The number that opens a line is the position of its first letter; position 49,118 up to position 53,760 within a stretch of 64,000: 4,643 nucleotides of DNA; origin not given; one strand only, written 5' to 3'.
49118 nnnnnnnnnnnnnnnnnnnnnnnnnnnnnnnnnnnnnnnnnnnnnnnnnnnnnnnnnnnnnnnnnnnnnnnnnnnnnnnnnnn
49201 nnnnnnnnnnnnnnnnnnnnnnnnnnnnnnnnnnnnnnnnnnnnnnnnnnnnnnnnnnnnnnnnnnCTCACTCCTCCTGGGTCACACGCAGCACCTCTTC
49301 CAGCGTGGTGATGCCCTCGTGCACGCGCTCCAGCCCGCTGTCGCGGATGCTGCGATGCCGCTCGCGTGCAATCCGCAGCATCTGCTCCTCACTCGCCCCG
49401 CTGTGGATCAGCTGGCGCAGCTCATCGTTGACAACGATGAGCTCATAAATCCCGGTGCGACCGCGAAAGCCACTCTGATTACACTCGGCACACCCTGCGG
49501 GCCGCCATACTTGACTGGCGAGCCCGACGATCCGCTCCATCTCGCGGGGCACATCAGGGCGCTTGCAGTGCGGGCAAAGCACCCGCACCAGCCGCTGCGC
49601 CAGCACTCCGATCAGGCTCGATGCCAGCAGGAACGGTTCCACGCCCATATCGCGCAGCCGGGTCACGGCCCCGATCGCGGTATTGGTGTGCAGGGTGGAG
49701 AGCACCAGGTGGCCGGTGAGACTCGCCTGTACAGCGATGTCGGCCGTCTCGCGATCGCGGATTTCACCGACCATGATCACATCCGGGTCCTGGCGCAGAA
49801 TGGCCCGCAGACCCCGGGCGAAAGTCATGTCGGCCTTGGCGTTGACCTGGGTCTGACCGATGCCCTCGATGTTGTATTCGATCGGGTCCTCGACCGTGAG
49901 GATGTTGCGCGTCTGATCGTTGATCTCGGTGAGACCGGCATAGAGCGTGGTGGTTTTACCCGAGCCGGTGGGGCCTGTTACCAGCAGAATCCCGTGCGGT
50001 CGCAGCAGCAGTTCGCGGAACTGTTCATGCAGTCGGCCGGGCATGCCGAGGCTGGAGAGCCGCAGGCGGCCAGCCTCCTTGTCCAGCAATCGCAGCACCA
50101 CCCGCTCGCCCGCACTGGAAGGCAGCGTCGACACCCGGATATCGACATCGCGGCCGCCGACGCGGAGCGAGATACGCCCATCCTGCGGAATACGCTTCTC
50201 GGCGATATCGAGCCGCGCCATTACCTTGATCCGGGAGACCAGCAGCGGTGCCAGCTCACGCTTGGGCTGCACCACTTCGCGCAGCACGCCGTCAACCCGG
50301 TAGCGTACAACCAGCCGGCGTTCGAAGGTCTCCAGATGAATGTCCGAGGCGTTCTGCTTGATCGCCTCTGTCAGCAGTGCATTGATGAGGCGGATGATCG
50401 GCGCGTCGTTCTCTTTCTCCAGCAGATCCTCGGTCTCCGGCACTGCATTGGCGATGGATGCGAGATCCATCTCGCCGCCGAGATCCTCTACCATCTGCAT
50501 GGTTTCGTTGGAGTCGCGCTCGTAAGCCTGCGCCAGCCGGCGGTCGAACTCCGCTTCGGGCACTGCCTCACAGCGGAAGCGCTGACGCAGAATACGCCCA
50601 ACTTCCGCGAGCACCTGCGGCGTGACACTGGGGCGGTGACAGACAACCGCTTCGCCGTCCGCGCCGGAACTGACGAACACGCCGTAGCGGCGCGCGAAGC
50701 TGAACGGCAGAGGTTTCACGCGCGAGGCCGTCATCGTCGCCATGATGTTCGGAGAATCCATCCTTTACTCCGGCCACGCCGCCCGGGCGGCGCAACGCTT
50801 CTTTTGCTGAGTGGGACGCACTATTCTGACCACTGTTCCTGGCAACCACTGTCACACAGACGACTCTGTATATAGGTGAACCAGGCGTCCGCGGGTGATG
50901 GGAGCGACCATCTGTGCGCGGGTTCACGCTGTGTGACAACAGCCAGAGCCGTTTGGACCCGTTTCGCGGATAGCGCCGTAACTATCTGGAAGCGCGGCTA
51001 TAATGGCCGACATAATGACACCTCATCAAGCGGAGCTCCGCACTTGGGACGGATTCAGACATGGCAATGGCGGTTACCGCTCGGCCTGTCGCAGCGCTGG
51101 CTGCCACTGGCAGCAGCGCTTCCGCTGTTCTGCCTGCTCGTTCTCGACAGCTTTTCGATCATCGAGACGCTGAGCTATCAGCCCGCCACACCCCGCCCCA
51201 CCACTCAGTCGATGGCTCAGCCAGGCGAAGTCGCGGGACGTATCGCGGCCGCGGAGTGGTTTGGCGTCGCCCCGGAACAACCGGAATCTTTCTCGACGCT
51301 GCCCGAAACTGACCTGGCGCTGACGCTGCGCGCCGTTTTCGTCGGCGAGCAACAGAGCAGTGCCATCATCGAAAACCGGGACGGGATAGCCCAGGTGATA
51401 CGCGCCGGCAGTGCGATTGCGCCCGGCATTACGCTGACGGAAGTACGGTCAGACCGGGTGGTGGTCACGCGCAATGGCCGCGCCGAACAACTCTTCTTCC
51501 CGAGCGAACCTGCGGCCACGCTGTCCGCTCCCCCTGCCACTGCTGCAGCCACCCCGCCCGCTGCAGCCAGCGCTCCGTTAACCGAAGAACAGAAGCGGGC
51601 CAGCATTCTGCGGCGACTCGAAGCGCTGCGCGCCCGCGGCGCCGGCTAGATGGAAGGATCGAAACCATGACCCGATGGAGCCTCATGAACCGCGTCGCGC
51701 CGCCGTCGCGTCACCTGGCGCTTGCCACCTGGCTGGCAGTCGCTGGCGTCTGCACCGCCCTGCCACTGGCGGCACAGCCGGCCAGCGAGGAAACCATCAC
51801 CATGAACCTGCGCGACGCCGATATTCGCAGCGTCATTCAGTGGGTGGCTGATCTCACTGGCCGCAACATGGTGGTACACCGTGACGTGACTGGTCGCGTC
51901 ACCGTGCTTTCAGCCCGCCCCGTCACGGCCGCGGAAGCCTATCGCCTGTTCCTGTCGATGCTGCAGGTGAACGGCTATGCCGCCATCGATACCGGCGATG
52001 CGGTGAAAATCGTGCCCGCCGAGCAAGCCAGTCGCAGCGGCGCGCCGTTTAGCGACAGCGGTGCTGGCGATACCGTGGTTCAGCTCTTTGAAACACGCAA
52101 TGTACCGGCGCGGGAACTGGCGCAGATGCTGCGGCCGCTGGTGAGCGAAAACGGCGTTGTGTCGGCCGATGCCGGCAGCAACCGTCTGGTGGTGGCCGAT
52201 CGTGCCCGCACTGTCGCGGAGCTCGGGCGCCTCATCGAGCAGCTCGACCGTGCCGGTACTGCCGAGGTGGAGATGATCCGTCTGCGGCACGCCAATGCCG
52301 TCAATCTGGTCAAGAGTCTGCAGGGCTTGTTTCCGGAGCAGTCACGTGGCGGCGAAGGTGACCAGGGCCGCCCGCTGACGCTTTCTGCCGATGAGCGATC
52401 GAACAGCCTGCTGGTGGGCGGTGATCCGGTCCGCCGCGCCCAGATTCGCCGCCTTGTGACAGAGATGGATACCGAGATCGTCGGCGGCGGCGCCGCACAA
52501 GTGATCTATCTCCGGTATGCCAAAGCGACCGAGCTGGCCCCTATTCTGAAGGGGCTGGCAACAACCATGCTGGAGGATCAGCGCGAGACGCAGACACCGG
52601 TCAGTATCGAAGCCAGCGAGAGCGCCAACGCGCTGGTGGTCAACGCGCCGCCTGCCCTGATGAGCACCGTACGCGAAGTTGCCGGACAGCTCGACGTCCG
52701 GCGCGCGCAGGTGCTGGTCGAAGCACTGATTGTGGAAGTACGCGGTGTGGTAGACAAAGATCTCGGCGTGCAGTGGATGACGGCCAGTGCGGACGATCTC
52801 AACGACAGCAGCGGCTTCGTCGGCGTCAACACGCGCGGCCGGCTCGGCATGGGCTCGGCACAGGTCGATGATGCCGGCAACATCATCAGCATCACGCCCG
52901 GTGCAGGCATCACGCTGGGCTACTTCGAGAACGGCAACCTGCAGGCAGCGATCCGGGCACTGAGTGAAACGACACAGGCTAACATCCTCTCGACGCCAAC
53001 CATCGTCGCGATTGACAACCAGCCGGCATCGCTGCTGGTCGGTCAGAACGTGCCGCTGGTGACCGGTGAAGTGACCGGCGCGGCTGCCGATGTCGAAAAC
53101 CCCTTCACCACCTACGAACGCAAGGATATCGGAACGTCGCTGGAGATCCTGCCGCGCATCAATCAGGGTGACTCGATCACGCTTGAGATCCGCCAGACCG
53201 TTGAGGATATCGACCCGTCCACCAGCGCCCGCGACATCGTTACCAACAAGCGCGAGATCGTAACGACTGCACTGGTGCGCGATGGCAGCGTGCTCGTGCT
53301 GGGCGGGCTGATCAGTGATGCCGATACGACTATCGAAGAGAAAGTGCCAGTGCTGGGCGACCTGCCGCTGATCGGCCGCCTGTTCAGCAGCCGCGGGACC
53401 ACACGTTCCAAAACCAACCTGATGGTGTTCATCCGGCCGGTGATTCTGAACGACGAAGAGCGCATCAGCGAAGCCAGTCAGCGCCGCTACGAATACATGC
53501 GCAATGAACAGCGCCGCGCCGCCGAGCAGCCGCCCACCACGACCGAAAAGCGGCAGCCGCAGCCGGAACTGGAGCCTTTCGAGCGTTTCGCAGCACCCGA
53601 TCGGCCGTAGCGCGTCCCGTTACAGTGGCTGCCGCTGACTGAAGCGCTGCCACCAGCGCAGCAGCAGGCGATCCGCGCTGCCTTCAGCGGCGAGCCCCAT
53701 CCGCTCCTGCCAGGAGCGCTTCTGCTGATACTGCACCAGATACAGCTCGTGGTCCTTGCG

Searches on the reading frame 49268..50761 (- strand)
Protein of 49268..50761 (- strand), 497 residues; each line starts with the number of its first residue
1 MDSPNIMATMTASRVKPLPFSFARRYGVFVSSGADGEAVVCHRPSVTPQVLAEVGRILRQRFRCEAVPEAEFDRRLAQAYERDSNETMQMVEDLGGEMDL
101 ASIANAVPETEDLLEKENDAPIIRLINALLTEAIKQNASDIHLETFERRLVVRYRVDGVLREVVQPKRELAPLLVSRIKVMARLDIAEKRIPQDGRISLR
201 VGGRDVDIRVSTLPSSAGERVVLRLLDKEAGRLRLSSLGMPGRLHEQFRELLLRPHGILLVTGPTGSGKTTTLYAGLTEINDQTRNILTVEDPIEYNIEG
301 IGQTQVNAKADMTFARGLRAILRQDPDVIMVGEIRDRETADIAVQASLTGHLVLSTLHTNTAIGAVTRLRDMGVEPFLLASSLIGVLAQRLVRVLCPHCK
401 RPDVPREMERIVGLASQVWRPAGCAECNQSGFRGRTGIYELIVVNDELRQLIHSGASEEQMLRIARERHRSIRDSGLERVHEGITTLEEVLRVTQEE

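Call 82: search_protein_families(library=pfam, proteins=[window:49268-50761:-], max_evalue=0.00001)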
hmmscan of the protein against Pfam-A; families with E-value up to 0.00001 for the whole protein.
window:49268-50761:- (497 aa): 2 families
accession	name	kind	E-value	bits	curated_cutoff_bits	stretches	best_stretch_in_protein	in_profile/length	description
PF00437.27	T2SSE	-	4.2e-159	529.6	24.9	1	116-492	2-370/370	Type II/IV secretion system protein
PF22341.1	GSPE_N1E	-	5e-22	78.2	27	1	18-80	2-64/64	GSPII protein E, N1E domain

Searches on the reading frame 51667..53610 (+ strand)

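Call 82: search_protein_families(library=pfam, proteins=[window:51667-53610:+], max_evalue=0.00001)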
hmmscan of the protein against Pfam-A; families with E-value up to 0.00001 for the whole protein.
window:51667-53610:+ (647 aa): 3 families
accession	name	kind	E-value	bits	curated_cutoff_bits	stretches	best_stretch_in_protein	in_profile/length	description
PF00263.26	Secretin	-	6.2e-47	159.8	27.5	1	431-594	1-168/169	Bacterial type II and III secretion system protein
PF03958.22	Secretin_N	-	5.4e-42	142.3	28.2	3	278-348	2-69/69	Bacterial type II/III secretion system short domain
PF21305.2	type_II_gspD_N0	-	5e-27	94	27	1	46-115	1-71/71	GspD-like, N0 domain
